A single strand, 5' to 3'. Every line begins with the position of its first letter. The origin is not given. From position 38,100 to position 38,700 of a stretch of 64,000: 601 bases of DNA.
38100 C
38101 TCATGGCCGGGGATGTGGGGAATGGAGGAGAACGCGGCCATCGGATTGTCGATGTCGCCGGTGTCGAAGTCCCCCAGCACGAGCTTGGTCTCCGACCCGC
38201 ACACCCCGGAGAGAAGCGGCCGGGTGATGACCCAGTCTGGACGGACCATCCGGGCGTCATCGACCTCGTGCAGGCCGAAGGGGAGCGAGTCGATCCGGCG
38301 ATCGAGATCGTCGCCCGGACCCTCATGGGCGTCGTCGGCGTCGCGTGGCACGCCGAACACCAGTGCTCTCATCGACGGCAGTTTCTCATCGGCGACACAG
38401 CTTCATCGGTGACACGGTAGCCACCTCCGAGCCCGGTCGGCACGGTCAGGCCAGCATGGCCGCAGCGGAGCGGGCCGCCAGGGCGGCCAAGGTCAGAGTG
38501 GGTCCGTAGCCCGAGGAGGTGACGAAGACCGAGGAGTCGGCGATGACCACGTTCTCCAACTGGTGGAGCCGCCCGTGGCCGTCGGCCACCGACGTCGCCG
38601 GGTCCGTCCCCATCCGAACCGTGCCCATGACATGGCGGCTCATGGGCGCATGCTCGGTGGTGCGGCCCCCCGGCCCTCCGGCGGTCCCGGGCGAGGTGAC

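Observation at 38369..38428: Second independent ATGA ladder, built from a 17-nt repeat, feeding the Zn-alcohol dehydrogenase start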

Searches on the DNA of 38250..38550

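Call 22: search_rna_families(source=window, start=38250, end=38550, threshold=evalue, max_evalue=1)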
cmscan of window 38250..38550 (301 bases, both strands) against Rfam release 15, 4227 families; matches with E-value up to 1: 0.
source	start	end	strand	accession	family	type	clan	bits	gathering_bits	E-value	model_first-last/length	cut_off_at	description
